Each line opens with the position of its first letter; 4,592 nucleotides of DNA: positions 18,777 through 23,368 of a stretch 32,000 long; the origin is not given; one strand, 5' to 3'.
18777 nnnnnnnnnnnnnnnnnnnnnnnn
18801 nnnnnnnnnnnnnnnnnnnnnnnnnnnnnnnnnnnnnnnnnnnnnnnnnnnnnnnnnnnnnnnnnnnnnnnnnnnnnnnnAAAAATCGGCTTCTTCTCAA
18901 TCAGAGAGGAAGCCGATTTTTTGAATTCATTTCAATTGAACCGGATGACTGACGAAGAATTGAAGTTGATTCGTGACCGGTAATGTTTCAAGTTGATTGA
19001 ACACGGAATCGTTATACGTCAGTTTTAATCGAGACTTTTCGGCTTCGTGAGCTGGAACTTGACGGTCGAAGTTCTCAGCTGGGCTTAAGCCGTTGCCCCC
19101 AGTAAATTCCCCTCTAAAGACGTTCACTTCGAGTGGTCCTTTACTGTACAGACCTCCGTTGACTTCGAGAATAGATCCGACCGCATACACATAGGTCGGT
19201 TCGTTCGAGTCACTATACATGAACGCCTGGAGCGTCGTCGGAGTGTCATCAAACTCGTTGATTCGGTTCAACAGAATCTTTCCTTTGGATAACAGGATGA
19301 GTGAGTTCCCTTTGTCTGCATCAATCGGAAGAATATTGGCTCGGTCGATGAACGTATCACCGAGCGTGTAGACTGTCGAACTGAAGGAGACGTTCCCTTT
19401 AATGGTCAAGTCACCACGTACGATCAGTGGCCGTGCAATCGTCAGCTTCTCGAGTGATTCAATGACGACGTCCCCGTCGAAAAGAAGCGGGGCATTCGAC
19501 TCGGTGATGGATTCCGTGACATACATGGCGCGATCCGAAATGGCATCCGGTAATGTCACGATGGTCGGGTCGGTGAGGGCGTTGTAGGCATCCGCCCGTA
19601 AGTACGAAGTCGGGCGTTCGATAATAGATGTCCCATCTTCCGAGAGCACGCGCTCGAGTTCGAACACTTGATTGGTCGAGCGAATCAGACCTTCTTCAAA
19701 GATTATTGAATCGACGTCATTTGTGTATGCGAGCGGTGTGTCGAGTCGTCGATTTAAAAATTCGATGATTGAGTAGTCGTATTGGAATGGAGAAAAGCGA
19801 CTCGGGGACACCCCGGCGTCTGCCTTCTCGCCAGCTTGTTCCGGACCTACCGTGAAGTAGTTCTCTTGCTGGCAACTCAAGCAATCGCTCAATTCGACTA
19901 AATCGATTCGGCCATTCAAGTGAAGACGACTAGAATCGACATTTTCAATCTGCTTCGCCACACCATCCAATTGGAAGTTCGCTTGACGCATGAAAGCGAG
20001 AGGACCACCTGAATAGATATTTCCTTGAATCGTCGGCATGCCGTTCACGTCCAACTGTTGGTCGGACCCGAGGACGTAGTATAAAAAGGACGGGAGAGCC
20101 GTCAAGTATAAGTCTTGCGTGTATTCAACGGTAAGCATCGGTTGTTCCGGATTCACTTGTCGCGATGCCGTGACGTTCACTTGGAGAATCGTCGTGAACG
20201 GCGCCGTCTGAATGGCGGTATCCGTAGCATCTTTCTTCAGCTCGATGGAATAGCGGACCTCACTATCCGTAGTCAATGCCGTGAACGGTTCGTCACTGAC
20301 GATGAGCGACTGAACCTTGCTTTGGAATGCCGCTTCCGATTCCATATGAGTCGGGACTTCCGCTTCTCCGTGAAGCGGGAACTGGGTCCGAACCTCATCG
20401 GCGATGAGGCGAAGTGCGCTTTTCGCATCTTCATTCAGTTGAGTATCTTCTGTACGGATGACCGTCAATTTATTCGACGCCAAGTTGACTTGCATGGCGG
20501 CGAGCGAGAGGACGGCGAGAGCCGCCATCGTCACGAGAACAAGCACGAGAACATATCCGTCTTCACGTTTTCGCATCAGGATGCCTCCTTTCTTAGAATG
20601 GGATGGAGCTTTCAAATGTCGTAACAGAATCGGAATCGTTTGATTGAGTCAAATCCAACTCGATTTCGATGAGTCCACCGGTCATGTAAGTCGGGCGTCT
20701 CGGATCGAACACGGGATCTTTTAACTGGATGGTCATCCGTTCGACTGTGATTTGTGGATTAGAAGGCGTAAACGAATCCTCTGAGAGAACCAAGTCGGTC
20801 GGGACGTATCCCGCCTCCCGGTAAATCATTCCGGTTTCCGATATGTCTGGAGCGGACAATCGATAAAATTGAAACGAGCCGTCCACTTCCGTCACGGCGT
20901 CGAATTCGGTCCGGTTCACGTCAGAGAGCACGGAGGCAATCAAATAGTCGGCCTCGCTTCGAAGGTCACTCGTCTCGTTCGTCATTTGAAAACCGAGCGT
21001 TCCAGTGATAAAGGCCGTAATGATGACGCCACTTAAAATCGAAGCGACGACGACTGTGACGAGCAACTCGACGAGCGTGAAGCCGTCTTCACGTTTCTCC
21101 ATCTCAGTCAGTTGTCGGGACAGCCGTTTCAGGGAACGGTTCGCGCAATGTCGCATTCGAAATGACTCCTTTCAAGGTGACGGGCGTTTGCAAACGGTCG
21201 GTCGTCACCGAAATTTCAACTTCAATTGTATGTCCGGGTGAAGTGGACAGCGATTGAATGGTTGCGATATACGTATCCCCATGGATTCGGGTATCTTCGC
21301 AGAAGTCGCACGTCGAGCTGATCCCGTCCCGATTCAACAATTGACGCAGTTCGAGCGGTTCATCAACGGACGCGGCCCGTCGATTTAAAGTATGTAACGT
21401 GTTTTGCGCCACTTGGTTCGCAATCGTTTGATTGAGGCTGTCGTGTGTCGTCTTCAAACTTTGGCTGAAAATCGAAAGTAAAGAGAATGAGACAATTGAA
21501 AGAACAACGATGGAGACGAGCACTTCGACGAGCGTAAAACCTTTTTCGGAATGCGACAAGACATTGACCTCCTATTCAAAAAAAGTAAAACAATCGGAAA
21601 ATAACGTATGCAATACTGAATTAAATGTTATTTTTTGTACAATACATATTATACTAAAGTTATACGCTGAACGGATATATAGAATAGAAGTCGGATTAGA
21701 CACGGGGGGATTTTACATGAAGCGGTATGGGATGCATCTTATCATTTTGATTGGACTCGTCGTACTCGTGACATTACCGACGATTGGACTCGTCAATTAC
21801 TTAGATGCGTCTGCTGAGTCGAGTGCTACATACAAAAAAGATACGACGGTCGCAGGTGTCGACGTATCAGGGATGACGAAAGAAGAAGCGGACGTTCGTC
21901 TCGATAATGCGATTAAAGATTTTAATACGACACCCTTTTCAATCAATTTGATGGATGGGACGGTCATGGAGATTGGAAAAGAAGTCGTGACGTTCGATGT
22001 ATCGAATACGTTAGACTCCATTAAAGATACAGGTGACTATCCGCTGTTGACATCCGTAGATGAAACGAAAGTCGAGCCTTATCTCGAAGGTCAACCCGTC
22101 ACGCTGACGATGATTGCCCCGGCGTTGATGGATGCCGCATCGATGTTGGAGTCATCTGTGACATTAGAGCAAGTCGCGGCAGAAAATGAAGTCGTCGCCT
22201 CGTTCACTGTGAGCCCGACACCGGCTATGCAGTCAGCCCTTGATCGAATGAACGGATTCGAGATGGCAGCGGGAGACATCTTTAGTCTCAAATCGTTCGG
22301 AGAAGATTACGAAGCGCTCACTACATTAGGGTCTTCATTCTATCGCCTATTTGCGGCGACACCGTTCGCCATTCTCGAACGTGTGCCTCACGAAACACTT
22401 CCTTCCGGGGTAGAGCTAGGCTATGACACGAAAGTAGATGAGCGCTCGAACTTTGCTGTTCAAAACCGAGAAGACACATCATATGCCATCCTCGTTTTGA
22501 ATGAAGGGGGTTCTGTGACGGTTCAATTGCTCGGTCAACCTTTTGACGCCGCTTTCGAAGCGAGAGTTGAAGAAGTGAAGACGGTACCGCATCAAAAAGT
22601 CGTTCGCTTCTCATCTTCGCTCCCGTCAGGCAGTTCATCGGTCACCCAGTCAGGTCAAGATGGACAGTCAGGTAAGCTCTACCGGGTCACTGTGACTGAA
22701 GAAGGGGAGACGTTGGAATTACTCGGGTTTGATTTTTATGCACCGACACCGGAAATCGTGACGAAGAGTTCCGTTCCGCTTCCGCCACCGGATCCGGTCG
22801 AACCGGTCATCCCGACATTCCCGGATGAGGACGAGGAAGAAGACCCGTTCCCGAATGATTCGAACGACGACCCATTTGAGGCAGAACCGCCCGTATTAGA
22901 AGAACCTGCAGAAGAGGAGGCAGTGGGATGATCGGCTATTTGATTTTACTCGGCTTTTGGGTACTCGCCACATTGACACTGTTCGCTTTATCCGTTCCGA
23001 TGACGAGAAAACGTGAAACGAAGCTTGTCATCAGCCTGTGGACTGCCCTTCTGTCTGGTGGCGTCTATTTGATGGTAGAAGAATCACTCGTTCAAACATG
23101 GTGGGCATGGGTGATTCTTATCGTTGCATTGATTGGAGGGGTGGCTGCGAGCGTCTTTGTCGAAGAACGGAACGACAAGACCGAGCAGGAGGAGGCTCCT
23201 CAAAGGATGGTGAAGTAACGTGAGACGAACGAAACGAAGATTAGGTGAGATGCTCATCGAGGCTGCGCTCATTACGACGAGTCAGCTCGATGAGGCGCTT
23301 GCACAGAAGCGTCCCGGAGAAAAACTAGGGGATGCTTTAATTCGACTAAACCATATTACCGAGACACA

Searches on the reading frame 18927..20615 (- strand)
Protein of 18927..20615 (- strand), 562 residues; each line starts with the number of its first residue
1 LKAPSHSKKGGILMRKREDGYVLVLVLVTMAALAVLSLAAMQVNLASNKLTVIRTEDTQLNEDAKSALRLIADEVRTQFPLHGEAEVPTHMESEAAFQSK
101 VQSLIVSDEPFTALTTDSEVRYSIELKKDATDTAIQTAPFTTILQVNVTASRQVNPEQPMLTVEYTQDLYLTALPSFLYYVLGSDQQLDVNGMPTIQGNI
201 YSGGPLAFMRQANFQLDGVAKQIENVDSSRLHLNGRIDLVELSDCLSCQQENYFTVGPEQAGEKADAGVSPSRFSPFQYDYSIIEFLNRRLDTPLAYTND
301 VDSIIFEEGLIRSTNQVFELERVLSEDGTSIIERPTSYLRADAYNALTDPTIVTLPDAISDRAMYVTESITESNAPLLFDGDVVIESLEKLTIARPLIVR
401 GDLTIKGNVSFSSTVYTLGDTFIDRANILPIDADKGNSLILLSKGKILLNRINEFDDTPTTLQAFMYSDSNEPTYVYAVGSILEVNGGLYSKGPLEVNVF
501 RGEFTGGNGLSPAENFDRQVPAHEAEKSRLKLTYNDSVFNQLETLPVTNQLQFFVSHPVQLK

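Call 7: search_protein_families(library=pfam, proteins=[window:18927-20615:-], max_evalue=0.01)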
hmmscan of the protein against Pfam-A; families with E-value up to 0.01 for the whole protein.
window:18927-20615:- (562 aa): 0 families

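Call 37: search_protein_families(library=pfam, proteins=[window:18927-20615:-], max_evalue=10)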
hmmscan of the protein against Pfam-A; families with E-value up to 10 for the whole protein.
window:18927-20615:- (562 aa): 1 family
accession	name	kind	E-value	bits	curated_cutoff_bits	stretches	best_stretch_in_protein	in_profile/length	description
PF14341.11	PilX_N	-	0.39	11.2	25.5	1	21-51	3-33/51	PilX N-terminal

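Call 72: search_solved_structures(query=window:18927-20615:-, max_evalue=10)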
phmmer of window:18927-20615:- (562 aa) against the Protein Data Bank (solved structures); distinct sequences matched with E-value up to 10: 0.

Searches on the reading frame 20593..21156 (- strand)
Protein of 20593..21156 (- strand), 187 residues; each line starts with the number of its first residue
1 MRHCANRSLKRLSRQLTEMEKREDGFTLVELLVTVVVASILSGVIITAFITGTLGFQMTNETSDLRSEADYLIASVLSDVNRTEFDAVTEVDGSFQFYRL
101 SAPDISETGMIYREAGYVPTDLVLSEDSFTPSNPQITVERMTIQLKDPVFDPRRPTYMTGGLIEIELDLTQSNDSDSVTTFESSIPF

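Call 7: search_protein_families(library=pfam, proteins=[window:20593-21156:-], max_evalue=0.01)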
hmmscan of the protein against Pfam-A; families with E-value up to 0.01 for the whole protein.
window:20593-21156:- (187 aa): 1 family
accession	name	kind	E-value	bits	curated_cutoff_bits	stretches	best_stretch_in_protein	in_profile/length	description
PF07963.17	N_methyl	-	6.2e-07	29.2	21.2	1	21-45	2-26/27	Prokaryotic N-terminal methylation motif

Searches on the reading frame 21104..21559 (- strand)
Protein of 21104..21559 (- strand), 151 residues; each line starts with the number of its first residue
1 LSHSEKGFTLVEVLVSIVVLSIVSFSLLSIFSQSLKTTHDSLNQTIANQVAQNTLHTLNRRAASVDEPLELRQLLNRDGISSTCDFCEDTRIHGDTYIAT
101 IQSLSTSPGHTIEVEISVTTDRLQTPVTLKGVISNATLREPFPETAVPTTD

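Call 7: search_protein_families(library=pfam, proteins=[window:21104-21559:-], max_evalue=0.01)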
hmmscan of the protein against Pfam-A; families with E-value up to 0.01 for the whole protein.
window:21104-21559:- (151 aa): 1 family
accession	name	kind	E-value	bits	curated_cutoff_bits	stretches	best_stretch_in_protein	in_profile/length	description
PF07963.17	N_methyl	-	6.2e-08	32.3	21.2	1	4-25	3-24/27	Prokaryotic N-terminal methylation motif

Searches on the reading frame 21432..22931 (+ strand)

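Call 8: search_protein_families(library=pfam, proteins=[window:21432-22931:+], max_evalue=0.01)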
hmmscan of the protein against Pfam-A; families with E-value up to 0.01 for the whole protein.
window:21432-22931:+ (499 aa): 2 families
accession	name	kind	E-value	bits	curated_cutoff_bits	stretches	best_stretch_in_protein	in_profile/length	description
PF07501.17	G5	-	1.1e-06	29.2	23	1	378-427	3-53/75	G5 domain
PF04294.18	VanW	-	2.3e-05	24.4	27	1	300-366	62-129/130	VanW like protein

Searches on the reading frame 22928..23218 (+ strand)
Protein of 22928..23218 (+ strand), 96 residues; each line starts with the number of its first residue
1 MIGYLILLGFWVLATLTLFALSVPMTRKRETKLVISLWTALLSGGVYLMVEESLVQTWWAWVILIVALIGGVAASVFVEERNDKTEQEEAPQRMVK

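Call 8: search_protein_families(library=pfam, proteins=[window:22928-23218:+], max_evalue=0.01)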
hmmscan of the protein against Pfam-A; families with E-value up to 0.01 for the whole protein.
window:22928-23218:+ (96 aa): 3 families
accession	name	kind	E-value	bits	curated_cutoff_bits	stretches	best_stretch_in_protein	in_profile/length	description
PF01925.25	TauE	-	0.0008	19.6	32.6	1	8-78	147-214/237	Sulfite exporter TauE/SafE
PF07690.21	MFS_1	-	0.0022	17.4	33.4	1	2-86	89-181/347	Major Facilitator Superfamily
PF13829.11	DUF4191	-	0.0039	17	30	1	24-83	16-74/219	Domain of unknown function (DUF4191)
